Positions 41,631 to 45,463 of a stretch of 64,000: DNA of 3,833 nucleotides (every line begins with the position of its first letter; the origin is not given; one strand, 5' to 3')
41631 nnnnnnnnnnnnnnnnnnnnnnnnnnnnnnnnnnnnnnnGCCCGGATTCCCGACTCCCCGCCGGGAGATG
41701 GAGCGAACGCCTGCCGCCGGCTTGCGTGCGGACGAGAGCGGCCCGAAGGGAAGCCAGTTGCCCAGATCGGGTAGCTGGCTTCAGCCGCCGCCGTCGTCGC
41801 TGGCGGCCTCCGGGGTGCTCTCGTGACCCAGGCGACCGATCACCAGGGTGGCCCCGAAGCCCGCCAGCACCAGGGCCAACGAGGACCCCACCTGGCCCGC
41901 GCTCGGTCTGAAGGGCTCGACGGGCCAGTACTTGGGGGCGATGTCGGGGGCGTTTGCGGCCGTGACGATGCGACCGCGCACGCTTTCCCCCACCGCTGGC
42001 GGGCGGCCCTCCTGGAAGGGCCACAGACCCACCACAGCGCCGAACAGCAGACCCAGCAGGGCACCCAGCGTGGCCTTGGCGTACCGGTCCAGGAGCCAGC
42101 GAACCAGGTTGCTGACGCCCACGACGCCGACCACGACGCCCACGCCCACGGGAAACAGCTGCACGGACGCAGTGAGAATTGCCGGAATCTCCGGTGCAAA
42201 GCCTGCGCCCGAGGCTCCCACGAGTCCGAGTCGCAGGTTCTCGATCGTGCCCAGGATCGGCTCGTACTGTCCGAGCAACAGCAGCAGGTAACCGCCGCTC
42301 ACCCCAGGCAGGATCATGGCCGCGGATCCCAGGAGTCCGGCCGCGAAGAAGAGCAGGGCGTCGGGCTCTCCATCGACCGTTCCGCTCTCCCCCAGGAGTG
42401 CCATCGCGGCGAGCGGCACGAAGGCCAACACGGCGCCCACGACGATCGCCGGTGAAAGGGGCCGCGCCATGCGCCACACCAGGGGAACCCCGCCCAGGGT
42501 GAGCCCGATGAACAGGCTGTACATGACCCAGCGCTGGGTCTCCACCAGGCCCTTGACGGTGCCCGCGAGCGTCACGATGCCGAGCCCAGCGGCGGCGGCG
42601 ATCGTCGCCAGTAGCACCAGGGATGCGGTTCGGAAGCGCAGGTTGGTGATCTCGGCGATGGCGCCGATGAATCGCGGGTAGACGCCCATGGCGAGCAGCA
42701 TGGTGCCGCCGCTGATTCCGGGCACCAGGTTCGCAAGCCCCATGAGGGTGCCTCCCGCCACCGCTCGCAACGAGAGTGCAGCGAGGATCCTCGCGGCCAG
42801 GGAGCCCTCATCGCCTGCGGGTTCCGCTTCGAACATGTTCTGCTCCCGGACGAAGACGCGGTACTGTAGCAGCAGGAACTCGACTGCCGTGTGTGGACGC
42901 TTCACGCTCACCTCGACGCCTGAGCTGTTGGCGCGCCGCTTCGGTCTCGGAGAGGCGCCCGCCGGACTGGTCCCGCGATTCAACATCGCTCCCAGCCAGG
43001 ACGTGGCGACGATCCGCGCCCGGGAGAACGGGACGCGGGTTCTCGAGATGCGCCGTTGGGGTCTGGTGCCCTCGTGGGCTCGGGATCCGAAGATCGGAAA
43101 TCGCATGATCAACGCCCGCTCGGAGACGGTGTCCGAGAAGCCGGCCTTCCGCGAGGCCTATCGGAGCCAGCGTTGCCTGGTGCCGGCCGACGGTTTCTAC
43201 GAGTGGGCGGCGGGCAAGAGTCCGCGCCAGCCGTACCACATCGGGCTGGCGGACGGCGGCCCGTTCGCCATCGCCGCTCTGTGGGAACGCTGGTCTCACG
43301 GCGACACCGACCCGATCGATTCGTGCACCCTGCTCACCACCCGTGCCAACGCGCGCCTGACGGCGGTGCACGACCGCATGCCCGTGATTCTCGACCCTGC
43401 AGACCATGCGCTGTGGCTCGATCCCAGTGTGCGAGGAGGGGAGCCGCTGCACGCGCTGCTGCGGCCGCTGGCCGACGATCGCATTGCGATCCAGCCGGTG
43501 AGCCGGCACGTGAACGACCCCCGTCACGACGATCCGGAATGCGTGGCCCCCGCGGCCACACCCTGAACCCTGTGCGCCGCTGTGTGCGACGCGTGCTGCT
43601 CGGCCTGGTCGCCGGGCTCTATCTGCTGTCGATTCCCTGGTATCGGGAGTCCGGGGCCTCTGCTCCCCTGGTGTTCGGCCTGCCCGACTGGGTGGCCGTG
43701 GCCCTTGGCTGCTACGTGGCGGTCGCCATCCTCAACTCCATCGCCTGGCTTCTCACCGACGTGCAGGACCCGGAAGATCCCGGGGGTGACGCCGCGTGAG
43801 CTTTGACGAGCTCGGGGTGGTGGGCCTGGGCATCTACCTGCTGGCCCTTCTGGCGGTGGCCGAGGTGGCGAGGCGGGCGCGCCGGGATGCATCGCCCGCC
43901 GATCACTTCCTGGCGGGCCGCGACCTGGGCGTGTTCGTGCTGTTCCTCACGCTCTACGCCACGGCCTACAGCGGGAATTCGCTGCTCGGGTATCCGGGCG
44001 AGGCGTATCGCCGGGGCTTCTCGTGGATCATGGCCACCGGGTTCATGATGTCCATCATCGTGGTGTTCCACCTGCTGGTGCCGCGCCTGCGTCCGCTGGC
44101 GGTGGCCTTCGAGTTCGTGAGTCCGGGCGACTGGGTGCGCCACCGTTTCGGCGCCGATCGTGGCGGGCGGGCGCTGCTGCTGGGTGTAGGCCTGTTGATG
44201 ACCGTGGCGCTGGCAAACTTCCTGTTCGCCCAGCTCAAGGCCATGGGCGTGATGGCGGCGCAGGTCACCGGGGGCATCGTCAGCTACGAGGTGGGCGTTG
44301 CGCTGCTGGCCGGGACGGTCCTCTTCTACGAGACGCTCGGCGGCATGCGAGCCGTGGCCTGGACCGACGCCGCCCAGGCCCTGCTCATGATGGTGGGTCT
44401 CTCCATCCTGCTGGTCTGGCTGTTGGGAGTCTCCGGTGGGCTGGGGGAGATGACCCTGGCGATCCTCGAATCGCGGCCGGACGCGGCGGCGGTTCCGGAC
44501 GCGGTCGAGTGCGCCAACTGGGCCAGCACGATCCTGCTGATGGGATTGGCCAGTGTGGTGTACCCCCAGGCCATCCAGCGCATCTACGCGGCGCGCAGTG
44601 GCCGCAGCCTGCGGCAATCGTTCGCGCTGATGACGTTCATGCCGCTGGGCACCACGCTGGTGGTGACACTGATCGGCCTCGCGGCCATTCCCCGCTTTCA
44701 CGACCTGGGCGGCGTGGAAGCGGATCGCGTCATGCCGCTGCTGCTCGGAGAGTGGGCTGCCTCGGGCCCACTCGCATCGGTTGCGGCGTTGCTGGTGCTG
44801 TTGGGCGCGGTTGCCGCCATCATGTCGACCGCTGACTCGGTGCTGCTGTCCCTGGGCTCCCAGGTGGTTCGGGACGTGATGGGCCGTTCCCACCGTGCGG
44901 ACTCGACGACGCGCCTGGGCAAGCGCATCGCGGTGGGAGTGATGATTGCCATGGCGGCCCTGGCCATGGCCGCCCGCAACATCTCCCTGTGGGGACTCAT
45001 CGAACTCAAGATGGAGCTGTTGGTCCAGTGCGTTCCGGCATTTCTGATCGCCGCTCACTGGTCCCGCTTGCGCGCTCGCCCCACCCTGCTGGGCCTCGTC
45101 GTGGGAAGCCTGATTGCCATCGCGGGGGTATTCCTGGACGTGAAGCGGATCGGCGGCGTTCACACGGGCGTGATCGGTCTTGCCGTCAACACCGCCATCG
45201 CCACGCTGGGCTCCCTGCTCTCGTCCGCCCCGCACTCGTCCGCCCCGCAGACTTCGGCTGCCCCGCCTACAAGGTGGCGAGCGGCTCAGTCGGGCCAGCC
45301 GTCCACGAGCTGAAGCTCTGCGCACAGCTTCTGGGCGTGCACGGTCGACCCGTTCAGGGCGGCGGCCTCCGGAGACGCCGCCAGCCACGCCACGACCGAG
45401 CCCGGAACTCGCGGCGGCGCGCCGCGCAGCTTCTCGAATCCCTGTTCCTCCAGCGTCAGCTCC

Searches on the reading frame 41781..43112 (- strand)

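Call 86: search_protein_families(library=pfam, proteins=[window:41781-43112:-], max_evalue=0.0001)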
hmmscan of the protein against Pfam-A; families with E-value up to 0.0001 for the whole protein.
window:41781-43112:- (443 aa): 1 family
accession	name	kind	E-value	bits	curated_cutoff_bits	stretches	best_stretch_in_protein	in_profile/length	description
PF04018.18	VCA0040-like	-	3.6e-41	141.8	26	1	124-368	1-233/246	Undecaprenyl phosphate translocase-like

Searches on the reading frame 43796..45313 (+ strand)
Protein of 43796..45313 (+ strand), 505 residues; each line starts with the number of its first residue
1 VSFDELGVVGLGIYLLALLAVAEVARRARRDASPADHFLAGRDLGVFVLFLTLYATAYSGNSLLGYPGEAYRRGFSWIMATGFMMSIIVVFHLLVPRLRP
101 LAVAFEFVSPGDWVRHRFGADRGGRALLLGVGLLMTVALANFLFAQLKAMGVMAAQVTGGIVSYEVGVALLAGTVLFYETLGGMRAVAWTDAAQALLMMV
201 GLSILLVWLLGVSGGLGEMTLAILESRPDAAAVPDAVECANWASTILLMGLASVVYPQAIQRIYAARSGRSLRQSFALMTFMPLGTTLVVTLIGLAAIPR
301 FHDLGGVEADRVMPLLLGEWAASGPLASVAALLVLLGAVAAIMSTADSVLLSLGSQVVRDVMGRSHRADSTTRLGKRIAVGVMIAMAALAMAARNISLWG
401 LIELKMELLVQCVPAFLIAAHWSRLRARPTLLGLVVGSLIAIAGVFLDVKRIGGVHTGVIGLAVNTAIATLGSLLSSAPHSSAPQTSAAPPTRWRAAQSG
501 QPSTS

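Call 86: search_protein_families(library=pfam, proteins=[window:43796-45313:+], max_evalue=0.0001)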
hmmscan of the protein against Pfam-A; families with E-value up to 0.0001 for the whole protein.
window:43796-45313:+ (505 aa): 1 family
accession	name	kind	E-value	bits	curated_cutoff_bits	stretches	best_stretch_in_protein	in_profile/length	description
PF00474.23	SSF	-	1.3e-32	113.6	22.8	1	38-437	2-406/406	Sodium:solute symporter family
